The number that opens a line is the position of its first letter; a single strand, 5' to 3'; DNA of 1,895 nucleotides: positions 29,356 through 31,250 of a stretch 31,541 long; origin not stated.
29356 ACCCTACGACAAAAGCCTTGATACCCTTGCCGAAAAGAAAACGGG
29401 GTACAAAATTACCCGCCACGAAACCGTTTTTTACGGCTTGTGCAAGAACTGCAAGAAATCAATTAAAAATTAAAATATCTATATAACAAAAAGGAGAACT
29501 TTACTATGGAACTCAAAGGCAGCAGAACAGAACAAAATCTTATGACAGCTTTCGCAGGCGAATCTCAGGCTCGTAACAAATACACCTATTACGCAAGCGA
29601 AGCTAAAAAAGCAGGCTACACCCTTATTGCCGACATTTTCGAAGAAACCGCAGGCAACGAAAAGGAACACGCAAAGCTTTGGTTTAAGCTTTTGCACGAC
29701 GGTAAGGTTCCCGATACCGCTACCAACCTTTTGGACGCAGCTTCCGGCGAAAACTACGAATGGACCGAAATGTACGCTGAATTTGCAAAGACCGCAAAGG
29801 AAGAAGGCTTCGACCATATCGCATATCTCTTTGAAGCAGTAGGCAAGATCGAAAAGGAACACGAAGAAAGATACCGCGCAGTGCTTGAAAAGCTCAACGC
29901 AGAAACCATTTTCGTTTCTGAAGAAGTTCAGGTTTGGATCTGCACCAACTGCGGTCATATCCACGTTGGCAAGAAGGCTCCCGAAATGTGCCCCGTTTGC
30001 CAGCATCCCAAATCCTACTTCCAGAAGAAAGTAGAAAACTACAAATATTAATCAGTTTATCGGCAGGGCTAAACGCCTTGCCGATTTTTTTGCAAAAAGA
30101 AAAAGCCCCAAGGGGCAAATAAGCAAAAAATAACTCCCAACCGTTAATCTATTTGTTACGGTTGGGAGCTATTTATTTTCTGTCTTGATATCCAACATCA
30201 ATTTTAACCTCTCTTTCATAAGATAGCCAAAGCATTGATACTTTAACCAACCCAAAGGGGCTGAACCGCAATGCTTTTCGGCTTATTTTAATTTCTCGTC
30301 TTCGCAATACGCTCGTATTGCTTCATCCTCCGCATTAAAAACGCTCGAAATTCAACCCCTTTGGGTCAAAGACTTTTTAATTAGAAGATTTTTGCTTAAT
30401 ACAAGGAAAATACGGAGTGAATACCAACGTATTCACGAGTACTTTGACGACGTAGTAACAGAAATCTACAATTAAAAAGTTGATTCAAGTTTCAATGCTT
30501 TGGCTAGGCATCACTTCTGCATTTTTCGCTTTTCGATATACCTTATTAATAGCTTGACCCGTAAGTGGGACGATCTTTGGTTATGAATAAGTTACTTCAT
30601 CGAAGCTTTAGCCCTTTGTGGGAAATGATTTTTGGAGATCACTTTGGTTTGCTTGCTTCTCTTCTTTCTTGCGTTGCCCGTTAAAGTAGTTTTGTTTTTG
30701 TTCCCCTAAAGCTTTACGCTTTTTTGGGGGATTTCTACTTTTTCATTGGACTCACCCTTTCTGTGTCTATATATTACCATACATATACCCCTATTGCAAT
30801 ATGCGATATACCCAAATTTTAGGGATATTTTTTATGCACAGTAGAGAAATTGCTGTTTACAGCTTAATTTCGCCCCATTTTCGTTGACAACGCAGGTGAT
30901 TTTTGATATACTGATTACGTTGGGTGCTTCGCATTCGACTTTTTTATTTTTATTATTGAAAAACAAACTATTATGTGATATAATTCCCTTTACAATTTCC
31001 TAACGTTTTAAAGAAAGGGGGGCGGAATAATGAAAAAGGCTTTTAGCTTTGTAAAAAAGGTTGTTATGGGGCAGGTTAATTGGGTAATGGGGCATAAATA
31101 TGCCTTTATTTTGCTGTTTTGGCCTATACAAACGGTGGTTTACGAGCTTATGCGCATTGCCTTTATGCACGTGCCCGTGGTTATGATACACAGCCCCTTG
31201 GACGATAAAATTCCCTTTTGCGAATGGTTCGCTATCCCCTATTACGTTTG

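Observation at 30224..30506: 283-bp element with 23-bp terminal inverted repeats forming a multi-stem junction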

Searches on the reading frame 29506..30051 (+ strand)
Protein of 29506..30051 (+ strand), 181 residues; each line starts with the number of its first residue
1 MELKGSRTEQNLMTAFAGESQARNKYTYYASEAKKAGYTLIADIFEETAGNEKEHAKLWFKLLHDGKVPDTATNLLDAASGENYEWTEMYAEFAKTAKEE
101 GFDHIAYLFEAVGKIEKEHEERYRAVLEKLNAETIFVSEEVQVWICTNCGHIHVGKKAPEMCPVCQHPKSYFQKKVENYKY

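Call 78: find_encoding_contigs(protein=window:29506-30051:+, flank=3000, max_places=10)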
Protein window:29506-30051:+ (181 aa): 9 contigs read that carry it; 7 places shown.
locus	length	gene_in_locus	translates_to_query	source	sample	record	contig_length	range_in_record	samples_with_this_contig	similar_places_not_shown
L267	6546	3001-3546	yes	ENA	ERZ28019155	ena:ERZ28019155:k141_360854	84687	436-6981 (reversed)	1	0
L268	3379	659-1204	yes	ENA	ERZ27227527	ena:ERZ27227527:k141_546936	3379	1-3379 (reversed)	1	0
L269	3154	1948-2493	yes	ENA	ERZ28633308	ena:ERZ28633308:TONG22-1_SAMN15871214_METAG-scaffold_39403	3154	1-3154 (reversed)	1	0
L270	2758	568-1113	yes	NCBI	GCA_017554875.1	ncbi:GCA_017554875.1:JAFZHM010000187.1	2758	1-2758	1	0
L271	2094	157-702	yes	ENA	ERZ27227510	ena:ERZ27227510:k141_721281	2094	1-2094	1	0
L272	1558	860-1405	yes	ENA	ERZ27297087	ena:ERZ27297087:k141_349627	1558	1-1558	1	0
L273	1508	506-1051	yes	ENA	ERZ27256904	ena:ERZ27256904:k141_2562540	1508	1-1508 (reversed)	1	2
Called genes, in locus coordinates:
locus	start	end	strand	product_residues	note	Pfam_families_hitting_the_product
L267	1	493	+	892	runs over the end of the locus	PF00912:Transgly, PF00905:Transpeptidase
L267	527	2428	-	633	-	PF08497:Radical_SAM_N, PF04055:Radical_SAM (weak), PF11842:DUF3362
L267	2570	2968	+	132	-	PF01475:FUR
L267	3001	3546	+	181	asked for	PF00210:Ferritin (faint), PF02915:Rubrerythrin, PF21349:RUBY_RBDX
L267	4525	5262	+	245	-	PF01569:PAP2 (weak)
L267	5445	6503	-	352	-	PF01408:GFO_IDH_MocA, PF02894:GFO_IDH_MocA_C, PF22725:GFO_IDH_MocA_C3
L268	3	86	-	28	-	?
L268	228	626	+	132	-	PF01475:FUR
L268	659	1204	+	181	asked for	PF00210:Ferritin (faint), PF02915:Rubrerythrin, PF21349:RUBY_RBDX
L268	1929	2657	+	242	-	PF01569:PAP2 (weak)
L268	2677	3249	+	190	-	-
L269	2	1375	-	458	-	?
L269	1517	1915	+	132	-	PF01475:FUR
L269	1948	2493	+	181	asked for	PF00210:Ferritin (faint), PF02915:Rubrerythrin, PF21349:RUBY_RBDX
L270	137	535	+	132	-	PF01475:FUR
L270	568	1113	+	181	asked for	PF00210:Ferritin (faint), PF02915:Rubrerythrin, PF21349:RUBY_RBDX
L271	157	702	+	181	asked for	PF00210:Ferritin (faint), PF02915:Rubrerythrin, PF21349:RUBY_RBDX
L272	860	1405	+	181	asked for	PF00210:Ferritin (faint), PF02915:Rubrerythrin, PF21349:RUBY_RBDX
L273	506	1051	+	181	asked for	PF00210:Ferritin (faint), PF02915:Rubrerythrin, PF21349:RUBY_RBDX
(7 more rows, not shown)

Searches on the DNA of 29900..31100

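Call 5: search_rna_families(source=window, start=29900, end=31100, threshold=evalue, max_evalue=10, show_alignments=3)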
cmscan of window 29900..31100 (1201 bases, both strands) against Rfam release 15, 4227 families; matches with E-value up to 10: 15.
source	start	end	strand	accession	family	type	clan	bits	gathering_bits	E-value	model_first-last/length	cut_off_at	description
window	30129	30175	+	RF00819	mir-246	Gene; miRNA;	-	25.4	60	0.012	1-72/72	no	mir-246 microRNA precursor family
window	30011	30090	+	RF02630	Hrs12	Gene; sRNA;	-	24.7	70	0.22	1-87/87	no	Hfq-regulated sRNA 12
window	30023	30089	+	RF02343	ar9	Gene; sRNA;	-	24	45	0.22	1-149/149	no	Alphaproteobacterial sRNA ar9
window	30061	30290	-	RF01412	BsrG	Gene; sRNA;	-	23.9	55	0.0025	1-259/259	no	BsrG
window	30094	30168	-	RF04312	trpB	Cis-reg;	-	20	59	6.5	1-107/107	no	trpB ncRNA motif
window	30118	30169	+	RF02418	Spd-sr07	Gene; sRNA;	-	18.8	55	5.9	15-63/63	no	Streptococcus sRNA Spd-sr07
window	30149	30262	-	RF02330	TtnuHACA23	Gene; snRNA; snoRNA; HACA-box;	-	18.8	100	10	1-135/135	no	Tetrahymena snoRNA TtnuHACA23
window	30693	30728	-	RF02624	BSnc150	Gene; sRNA;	-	18.6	73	2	1-44/44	no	Brucella sRNA 150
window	30122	30184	+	RF03940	MIR9563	Gene; miRNA;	-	17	90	5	1-127/127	no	MIR9563 microRNA precursor family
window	30079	30171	+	RF00561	SNORA40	Gene; snRNA; snoRNA; HACA-box;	-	16.5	51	7.1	1-128/128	no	Small nucleolar RNA SNORA40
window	30111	30187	-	RF00785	mir-90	Gene; miRNA;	-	16.4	68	3.9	1-84/84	no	mir-90 microRNA precursor family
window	30098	30193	-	RF02537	TarA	Gene; sRNA;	-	16.4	80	8.4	1-99/99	no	Vibrio ToxT activated RNA TarA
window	30130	30172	-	RF04128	MIR8562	Gene; miRNA;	-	14.7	211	7.7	1-242/242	no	MIR8562 microRNA precursor family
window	30084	30181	+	RF02653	StyR-143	Gene; sRNA;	-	14.2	176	5.1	1-144/144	no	Salmonella enterica Typhi npcRNA 143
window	30547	30711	+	RF02188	ST7-OT4_2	Gene; lncRNA;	-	14.1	55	8.9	1-172/172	no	ST7 overlapping transcript 4 conserved region 2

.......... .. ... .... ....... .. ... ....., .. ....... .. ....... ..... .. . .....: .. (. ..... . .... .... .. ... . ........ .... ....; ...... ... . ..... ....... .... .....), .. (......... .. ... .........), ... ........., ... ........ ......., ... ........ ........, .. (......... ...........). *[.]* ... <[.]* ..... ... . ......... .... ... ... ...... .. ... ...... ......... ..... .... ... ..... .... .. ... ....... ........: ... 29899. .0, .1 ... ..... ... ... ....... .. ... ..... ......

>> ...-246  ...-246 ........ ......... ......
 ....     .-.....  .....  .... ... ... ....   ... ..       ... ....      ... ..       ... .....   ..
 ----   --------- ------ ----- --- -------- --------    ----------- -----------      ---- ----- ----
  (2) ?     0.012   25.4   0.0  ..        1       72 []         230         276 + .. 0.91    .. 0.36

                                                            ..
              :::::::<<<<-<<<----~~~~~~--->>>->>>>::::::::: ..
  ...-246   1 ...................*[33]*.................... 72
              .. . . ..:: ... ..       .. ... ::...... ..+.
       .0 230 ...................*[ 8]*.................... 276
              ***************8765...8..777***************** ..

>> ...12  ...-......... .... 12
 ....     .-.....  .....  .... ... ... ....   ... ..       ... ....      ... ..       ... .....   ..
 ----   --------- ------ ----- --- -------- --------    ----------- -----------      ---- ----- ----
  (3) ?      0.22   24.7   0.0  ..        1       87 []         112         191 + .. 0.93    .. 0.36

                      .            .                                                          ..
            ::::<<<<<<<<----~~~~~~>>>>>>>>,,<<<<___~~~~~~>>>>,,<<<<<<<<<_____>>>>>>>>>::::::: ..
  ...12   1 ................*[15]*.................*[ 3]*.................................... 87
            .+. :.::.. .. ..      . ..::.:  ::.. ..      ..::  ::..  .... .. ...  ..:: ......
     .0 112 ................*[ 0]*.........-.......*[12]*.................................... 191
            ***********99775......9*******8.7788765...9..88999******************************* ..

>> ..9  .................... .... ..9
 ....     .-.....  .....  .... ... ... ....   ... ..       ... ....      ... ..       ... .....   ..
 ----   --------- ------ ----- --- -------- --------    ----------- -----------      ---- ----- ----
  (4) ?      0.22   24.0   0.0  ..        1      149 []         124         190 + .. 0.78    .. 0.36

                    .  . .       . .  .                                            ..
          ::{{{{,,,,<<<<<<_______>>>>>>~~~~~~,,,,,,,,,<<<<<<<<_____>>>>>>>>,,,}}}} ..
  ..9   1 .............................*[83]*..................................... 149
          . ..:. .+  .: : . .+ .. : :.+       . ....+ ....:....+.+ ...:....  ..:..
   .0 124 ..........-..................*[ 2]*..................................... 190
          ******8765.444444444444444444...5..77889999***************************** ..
